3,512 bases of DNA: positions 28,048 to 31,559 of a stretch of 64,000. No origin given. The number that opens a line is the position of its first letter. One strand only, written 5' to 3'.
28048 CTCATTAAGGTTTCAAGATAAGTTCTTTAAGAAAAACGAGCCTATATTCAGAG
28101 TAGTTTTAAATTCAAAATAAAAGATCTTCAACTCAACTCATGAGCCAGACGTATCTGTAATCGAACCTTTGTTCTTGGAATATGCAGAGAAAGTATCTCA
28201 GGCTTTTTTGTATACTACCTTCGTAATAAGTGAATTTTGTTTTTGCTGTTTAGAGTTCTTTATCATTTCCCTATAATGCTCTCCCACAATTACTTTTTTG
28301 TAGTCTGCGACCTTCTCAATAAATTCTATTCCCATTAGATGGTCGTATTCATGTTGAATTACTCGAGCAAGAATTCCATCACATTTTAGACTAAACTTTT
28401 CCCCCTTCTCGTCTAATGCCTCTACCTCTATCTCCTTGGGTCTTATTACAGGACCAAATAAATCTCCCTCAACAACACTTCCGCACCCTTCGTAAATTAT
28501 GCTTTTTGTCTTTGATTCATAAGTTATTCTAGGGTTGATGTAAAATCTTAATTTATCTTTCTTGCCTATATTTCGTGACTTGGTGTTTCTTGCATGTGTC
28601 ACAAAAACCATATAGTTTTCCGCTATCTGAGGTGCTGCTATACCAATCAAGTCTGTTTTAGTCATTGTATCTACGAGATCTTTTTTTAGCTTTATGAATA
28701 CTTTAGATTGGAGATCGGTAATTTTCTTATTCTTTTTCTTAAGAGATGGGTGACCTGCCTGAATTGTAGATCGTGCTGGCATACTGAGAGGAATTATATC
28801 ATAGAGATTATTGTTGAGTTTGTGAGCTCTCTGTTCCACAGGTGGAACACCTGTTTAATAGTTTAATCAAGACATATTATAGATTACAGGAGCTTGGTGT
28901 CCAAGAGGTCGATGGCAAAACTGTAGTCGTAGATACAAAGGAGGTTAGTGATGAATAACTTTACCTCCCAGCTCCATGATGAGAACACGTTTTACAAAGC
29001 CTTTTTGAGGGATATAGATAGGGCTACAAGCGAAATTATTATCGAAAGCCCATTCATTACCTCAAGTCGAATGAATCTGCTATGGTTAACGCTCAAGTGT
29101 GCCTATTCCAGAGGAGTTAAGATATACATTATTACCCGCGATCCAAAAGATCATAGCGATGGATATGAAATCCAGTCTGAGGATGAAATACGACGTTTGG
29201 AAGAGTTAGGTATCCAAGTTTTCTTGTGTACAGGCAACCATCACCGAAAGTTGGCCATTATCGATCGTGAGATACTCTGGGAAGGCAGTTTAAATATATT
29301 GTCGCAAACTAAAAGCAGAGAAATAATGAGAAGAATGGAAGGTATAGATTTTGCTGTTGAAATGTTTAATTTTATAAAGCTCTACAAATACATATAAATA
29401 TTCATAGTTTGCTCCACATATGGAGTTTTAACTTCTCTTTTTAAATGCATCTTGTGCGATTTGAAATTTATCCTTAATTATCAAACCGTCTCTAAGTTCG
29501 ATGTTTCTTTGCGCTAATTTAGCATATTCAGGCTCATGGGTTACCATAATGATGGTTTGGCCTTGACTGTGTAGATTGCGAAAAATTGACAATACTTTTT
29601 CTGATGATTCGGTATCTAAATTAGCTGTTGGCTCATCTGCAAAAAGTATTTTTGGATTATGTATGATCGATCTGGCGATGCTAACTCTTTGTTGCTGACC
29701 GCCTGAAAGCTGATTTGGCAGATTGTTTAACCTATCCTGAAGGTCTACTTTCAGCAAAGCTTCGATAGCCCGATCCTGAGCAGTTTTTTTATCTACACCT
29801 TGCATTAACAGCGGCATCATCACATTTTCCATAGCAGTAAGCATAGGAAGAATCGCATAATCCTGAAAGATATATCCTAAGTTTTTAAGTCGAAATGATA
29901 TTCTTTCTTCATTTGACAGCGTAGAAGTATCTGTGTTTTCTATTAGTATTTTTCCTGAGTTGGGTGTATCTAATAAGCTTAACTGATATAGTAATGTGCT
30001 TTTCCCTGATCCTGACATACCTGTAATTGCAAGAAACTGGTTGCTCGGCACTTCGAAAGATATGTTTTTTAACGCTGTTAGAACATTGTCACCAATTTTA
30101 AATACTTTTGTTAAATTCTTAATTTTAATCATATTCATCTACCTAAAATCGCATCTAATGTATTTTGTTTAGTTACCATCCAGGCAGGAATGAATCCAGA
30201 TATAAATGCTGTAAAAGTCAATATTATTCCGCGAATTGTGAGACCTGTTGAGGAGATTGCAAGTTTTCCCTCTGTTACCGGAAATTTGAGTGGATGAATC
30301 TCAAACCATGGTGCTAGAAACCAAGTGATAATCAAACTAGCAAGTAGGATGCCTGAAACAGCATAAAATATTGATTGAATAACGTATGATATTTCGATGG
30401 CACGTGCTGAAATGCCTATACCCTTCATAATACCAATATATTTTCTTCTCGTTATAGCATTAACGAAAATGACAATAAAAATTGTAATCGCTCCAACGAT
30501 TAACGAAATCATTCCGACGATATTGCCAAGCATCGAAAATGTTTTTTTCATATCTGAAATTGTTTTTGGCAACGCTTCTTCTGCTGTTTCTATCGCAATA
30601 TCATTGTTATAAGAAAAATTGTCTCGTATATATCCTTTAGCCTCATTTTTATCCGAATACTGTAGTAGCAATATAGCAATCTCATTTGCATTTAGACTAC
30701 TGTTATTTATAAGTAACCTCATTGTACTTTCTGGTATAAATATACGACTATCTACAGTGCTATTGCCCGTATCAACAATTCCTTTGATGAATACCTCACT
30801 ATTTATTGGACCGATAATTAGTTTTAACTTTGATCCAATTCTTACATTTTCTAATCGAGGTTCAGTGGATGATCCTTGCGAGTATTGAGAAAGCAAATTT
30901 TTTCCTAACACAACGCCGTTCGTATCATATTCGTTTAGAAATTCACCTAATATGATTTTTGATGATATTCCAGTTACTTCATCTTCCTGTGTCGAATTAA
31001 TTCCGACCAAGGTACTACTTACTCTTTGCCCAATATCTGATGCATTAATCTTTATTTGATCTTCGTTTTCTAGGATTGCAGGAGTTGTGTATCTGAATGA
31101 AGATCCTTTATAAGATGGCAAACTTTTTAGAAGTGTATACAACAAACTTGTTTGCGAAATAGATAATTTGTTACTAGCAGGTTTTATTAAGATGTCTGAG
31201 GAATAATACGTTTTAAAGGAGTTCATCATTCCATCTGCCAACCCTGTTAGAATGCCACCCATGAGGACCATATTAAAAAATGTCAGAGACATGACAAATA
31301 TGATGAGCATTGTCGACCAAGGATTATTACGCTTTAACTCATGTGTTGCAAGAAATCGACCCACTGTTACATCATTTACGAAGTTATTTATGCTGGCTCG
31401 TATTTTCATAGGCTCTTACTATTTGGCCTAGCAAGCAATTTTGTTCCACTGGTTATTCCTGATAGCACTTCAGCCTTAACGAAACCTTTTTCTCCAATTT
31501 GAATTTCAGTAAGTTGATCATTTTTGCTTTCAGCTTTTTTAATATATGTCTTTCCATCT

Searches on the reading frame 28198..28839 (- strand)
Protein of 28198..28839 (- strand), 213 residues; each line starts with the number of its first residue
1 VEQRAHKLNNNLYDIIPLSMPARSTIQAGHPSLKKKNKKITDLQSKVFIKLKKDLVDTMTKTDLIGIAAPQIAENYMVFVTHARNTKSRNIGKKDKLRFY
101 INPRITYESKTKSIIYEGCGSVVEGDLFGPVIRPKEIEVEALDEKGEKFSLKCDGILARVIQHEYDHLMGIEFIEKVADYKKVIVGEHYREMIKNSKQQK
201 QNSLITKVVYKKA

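Call 67: search_protein_families(library=pfam, proteins=[window:28198-28839:-], max_evalue=0.00001)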
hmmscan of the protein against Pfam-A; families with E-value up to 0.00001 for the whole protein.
window:28198-28839:- (213 aa): 1 family
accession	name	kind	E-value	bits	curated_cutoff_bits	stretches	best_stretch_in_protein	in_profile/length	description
PF01327.26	Pep_deformylase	-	1.4e-38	132.4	22.8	1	26-182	5-155/156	Polypeptide deformylase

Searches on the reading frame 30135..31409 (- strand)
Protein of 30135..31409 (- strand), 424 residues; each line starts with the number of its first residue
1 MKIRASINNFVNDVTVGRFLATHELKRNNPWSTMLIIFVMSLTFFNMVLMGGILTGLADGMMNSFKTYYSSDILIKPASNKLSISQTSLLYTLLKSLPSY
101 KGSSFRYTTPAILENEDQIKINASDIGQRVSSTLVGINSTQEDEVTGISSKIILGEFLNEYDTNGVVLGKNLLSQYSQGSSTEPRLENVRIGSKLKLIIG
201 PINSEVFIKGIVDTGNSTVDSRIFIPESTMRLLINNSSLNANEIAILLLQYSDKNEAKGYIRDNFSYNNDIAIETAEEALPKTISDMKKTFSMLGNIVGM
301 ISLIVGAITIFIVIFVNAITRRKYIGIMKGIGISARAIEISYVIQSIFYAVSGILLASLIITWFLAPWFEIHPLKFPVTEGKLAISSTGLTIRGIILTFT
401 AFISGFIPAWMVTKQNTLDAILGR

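Call 27: search_protein_families(library=pfam, proteins=[window:30135-31409:-], max_evalue=0.00001)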
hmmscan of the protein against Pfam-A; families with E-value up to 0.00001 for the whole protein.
window:30135-31409:- (424 aa): 1 family
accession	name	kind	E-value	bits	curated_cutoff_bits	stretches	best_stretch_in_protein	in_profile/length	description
PF02687.27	FtsX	-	4e-08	33.8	25.5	1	297-416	2-119/120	FtsX-like permease C-terminal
